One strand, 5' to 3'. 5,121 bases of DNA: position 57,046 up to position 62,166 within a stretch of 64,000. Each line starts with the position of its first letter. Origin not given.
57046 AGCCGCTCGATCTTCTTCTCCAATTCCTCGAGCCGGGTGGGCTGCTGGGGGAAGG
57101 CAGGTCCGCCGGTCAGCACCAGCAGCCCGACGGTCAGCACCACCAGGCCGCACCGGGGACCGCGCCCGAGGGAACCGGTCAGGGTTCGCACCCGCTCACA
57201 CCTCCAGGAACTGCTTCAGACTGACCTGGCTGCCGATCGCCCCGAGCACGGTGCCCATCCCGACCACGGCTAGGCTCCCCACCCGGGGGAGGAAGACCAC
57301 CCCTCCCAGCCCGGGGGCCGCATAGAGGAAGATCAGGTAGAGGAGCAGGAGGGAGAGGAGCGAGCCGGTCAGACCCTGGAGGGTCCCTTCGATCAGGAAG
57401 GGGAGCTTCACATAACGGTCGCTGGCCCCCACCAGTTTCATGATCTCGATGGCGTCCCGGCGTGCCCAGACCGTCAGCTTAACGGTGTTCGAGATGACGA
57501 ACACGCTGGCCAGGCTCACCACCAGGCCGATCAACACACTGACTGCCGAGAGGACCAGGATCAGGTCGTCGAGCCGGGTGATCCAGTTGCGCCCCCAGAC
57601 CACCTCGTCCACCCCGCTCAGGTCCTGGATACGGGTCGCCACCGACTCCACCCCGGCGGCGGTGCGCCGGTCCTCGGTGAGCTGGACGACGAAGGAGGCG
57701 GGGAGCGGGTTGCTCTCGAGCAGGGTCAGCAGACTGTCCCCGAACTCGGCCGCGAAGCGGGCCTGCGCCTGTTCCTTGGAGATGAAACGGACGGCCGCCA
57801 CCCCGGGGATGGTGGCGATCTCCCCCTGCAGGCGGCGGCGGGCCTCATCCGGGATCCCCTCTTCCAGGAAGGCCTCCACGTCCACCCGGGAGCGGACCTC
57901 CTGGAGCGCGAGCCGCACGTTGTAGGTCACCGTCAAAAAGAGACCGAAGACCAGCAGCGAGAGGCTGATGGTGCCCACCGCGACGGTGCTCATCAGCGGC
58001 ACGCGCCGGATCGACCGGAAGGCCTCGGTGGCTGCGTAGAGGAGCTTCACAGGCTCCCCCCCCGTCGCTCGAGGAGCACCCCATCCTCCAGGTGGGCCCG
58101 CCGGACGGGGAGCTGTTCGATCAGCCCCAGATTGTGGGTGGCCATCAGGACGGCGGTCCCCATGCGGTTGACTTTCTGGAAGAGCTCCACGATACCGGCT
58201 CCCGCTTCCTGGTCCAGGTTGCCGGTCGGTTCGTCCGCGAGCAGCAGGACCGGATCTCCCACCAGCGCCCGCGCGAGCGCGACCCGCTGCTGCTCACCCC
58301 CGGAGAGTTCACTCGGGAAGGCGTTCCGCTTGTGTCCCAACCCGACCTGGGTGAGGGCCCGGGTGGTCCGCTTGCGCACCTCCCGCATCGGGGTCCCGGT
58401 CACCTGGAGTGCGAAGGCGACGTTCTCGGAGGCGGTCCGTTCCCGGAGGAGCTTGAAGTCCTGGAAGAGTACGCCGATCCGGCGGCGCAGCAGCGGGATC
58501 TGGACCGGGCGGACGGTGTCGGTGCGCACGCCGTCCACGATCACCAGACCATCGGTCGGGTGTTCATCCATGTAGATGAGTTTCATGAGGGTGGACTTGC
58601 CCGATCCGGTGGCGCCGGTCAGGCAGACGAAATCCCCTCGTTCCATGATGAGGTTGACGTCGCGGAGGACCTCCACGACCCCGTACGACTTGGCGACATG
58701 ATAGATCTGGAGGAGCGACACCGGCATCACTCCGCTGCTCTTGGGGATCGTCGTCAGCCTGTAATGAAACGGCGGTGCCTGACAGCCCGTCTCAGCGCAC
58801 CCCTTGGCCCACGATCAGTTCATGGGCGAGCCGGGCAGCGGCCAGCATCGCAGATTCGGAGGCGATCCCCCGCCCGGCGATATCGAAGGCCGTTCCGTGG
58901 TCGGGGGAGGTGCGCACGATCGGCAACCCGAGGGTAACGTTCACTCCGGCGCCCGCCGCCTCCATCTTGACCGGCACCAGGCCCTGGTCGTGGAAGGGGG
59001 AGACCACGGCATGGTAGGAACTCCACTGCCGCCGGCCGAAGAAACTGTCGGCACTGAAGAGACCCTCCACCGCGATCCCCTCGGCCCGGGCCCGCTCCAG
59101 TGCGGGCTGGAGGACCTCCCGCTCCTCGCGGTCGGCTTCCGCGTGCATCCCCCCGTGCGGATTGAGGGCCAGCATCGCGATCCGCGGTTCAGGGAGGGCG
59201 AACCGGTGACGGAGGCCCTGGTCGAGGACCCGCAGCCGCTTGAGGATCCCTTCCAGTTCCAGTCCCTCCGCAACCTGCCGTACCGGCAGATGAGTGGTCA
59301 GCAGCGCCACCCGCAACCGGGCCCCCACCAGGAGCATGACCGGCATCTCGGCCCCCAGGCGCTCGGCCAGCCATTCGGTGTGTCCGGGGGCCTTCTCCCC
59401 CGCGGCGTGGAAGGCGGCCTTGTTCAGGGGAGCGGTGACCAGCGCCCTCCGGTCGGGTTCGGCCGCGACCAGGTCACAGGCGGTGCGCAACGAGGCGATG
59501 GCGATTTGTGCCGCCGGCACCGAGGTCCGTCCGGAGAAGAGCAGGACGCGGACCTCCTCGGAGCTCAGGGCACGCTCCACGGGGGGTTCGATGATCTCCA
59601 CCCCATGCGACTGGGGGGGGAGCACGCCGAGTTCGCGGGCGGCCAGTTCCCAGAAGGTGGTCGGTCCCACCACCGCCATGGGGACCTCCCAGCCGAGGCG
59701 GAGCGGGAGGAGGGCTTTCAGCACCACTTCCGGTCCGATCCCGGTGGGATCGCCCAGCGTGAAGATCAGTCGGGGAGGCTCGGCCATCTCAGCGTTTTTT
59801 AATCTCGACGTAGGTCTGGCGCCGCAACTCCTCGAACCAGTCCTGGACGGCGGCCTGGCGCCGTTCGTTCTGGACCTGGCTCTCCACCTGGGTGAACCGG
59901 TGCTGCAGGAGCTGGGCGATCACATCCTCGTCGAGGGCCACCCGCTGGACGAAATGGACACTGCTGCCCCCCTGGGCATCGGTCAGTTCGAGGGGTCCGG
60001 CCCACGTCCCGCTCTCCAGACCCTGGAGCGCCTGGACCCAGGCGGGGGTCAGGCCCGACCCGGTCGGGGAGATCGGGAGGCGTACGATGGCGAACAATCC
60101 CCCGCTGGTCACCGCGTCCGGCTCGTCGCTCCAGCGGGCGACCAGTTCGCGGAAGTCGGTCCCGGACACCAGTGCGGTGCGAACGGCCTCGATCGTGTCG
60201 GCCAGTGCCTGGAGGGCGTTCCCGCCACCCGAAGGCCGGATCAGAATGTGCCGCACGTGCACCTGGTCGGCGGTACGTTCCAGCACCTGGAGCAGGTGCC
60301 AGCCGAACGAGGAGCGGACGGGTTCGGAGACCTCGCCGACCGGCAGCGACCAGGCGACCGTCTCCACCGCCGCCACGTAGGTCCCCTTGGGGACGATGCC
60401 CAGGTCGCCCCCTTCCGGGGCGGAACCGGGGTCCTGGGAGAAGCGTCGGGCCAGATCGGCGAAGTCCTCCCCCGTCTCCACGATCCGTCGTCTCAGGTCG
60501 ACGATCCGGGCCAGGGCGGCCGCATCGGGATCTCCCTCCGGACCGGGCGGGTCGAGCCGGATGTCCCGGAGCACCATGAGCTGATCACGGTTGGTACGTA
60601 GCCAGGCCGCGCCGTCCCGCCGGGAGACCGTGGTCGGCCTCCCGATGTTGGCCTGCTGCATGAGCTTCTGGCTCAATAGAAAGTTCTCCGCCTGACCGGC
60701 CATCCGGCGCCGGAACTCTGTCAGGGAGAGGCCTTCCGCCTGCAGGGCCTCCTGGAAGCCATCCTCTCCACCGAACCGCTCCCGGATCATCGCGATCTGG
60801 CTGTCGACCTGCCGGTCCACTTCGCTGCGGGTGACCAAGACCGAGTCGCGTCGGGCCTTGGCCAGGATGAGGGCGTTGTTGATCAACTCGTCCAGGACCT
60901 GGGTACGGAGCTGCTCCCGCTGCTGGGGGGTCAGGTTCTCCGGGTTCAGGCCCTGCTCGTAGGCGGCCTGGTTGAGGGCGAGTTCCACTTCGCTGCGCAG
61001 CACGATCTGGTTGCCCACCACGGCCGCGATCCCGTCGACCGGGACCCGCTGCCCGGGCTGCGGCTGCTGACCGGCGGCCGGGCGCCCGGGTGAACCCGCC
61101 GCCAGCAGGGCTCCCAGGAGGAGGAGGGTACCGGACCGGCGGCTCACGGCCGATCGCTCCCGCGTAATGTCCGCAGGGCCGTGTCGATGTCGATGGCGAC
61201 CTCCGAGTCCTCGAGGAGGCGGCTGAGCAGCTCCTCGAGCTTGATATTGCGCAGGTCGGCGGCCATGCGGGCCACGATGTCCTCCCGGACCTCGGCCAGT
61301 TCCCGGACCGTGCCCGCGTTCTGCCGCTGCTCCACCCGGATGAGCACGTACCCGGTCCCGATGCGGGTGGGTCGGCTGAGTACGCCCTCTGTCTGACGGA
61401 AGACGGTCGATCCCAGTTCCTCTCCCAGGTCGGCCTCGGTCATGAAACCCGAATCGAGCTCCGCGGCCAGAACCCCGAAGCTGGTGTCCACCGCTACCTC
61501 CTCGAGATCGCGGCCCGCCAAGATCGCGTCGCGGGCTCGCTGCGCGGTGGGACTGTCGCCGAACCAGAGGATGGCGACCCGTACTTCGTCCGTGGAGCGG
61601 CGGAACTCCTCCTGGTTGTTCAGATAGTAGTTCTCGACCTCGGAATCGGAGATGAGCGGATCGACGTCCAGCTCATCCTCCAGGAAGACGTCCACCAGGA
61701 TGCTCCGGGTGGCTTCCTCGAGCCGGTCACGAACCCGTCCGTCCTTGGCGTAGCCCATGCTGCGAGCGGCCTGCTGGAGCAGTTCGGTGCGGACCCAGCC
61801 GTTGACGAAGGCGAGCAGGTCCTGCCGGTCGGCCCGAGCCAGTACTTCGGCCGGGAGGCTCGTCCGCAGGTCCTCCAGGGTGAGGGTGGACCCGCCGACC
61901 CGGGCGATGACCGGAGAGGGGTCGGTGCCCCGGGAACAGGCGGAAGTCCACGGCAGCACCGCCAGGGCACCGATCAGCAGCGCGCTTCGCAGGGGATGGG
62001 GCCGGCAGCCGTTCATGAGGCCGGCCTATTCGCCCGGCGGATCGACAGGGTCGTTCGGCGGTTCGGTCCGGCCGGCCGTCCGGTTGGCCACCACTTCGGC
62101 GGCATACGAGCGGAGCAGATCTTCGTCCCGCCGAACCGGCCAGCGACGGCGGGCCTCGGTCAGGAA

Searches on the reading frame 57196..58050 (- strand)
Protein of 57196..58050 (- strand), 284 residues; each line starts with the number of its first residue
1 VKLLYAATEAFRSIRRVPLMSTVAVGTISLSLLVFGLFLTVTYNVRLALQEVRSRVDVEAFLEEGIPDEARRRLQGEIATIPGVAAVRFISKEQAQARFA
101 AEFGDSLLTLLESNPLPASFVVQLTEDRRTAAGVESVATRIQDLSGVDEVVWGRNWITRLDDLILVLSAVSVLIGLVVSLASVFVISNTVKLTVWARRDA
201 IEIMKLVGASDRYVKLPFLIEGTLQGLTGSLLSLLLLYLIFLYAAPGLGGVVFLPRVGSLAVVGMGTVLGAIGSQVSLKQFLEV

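Call 57: search_protein_families(library=pfam, proteins=[window:57196-58050:-], max_evalue=0.001)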
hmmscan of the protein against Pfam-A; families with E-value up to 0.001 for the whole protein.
window:57196-58050:- (284 aa): 2 families
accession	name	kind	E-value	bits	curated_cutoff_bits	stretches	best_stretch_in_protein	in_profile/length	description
PF18075.7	FtsX_ECD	-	1.3e-19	71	23.5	1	56-150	1-96/96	FtsX extracellular domain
PF02687.27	FtsX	-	2.4e-09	37.7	25.5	1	173-277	2-111/120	FtsX-like permease C-terminal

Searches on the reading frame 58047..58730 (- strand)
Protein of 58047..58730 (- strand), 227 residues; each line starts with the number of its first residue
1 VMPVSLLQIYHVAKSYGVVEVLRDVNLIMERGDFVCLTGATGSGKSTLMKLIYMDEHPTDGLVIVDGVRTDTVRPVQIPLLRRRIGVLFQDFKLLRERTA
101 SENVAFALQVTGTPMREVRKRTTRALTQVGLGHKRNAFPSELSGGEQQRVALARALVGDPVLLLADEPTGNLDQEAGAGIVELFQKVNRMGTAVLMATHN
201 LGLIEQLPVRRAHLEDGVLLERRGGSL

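Call 63: search_protein_families(library=pfam, proteins=[window:58047-58730:-], max_evalue=0.001)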
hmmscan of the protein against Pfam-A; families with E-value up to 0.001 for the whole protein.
window:58047-58730:- (227 aa): 2 families
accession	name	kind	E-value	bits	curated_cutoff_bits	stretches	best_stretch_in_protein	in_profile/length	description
PF00005.33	ABC_tran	-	1e-32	114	25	1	22-169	1-136/137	ABC transporter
PF13304.12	AAA_21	-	4.3e-07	30.7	27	0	125-205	221-304/304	AAA domain, putative AbiEii toxin, Type IV TA system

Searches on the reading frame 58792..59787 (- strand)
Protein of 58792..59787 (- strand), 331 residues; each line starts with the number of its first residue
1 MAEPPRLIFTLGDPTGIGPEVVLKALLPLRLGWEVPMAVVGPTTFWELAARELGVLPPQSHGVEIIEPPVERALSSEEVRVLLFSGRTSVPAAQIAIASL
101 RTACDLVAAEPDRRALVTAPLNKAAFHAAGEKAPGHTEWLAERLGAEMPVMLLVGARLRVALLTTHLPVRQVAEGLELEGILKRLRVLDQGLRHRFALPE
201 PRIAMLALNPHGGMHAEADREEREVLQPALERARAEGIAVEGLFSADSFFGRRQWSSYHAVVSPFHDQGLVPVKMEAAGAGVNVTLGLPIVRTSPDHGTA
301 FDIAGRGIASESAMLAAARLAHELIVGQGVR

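Call 63: search_protein_families(library=pfam, proteins=[window:58792-59787:-], max_evalue=0.001)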
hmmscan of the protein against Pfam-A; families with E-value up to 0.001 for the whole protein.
window:58792-59787:- (331 aa): 1 family
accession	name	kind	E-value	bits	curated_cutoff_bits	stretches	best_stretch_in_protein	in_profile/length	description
PF04166.17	PdxA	-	7.5e-83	278.7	27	1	77-321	40-286/286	Pyridoxal phosphate biosynthetic protein PdxA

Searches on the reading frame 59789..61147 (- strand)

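Call 63: search_protein_families(library=pfam, proteins=[window:59789-61147:-], max_evalue=0.001)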
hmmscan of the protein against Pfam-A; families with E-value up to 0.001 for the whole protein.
window:59789-61147:- (452 aa): 6 families
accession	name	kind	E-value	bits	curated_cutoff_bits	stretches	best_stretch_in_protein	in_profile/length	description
PF00639.27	Rotamase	-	1.6e-27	96.7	21.7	2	204-288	11-95/97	PPIC-type PPIASE domain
PF13616.12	Rotamase_3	-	8.4e-26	91.2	22.5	2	202-291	27-115/116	PPIC-type PPIASE domain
PF13624.11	SurA_N_3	-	1.3e-12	48.3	27.2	1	39-152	40-155/162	SurA-like N-terminal domain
PF09312.16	SurA_N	-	4.4e-11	43.4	30.8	1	37-148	1-107/118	SurA N-terminal domain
PF13145.12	Rotamase_2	-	6.1e-10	40.4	27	1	225-295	47-112/121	PPIC-type PPIASE domain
PF13623.11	SurA_N_2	-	4.3e-06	27.1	28.5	1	44-130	46-134/145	SurA-like N-terminal domain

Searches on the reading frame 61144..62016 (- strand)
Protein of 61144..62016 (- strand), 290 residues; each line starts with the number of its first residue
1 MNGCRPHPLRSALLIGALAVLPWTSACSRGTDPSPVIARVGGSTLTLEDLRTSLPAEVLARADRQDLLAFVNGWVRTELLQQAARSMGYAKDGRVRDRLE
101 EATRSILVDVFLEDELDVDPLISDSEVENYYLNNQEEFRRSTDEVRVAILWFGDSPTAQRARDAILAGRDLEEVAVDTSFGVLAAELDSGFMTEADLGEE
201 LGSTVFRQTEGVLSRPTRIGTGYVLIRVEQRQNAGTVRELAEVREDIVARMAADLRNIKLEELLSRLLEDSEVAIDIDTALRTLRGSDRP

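Call 63: search_protein_families(library=pfam, proteins=[window:61144-62016:-], max_evalue=0.001)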
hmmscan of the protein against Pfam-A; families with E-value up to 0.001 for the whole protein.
window:61144-62016:- (290 aa): 1 family
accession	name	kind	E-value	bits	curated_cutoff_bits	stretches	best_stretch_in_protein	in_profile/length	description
PF13145.12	Rotamase_2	-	1.3e-12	49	27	1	122-245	1-121/121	PPIC-type PPIASE domain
